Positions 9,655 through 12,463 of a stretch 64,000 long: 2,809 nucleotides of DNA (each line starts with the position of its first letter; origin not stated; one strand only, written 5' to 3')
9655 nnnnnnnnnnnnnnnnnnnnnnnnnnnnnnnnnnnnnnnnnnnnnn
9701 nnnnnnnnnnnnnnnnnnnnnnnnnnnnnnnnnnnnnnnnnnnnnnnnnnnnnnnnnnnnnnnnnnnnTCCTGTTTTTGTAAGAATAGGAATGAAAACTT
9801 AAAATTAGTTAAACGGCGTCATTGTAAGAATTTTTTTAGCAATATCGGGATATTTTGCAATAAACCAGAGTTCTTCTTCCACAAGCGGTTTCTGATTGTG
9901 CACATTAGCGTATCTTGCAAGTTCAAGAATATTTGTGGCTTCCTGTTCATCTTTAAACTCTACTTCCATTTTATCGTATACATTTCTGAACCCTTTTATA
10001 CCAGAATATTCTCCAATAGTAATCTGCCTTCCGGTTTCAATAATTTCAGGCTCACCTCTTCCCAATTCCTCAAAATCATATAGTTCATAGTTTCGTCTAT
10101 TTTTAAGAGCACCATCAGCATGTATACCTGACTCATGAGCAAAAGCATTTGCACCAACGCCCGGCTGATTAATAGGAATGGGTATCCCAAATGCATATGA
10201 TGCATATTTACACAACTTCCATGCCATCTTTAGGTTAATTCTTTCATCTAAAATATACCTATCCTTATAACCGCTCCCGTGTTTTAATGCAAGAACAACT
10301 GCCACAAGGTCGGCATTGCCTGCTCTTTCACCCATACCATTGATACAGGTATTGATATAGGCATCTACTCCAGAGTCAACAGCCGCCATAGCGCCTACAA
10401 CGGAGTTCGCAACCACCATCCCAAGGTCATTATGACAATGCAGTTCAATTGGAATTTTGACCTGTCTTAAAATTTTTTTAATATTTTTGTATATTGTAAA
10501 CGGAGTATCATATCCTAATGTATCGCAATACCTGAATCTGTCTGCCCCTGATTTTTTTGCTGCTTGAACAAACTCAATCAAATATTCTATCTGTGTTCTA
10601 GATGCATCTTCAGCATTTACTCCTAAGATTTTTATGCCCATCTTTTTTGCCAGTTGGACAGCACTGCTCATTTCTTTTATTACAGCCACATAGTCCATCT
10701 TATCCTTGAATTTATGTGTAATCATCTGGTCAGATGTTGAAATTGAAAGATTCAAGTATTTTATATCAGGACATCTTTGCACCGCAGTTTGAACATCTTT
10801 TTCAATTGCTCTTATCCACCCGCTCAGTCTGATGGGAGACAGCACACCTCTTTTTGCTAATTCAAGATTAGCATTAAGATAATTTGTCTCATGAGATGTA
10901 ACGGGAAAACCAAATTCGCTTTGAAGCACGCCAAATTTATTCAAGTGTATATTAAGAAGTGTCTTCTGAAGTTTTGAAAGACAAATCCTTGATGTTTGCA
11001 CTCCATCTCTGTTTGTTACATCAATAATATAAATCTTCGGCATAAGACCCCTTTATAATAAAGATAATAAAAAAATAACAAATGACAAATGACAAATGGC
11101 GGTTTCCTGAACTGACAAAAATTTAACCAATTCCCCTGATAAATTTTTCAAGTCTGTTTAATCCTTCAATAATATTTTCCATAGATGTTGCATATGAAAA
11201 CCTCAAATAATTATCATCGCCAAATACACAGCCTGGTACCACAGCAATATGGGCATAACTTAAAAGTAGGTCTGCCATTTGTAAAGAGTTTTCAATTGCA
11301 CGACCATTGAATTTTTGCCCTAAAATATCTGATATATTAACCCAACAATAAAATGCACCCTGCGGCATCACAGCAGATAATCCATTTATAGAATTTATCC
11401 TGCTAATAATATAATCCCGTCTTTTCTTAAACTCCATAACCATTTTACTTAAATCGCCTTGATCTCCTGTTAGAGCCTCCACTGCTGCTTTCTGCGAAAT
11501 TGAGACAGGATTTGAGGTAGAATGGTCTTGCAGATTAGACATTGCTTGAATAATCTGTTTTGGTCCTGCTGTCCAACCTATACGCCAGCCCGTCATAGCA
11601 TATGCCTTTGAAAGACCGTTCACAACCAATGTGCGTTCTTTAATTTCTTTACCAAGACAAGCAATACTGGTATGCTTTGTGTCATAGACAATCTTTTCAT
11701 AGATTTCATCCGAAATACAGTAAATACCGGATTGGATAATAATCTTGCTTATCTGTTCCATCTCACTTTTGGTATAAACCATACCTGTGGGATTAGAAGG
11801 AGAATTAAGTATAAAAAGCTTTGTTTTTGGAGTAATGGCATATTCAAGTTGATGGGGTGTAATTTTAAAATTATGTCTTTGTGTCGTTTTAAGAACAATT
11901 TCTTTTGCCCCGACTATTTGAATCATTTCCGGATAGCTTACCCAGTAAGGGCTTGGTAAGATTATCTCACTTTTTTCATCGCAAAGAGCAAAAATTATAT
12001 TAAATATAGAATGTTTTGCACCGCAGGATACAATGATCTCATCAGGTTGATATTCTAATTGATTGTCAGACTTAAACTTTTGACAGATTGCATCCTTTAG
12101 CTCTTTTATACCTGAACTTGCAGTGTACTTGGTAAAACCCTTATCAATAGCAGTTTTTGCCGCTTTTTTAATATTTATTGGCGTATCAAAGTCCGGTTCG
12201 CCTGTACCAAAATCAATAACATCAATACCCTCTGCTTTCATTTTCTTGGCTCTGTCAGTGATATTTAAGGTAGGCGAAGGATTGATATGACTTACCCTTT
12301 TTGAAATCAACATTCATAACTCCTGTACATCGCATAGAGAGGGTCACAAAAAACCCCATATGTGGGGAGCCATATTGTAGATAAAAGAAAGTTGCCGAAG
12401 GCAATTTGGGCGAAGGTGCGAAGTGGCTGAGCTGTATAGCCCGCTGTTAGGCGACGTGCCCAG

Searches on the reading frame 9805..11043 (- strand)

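Call 18: search_protein_families(library=pfam, proteins=[window:9805-11043:-], max_evalue=0.00001)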
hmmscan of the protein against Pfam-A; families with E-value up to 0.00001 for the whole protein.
window:9805-11043:- (412 aa): 2 families
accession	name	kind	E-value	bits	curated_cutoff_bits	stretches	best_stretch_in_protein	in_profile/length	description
PF00682.25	HMGL-like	-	2.8e-51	174.9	29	1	3-271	1-250/260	HMGL-like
PF22617.1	HCS_D2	-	2.2e-11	44.4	27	1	296-372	2-71/82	Homocitrate synthase post-HMGL domain-like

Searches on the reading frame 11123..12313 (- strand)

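Call 18: search_protein_families(library=pfam, proteins=[window:11123-12313:-], max_evalue=0.00001)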
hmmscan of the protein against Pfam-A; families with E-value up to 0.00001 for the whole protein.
window:11123-12313:- (396 aa): 1 family
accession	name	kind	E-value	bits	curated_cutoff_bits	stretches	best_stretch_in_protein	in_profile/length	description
PF00155.27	Aminotran_1_2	-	6e-76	256.4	19.7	1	31-388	2-361/361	Aminotransferase class I and II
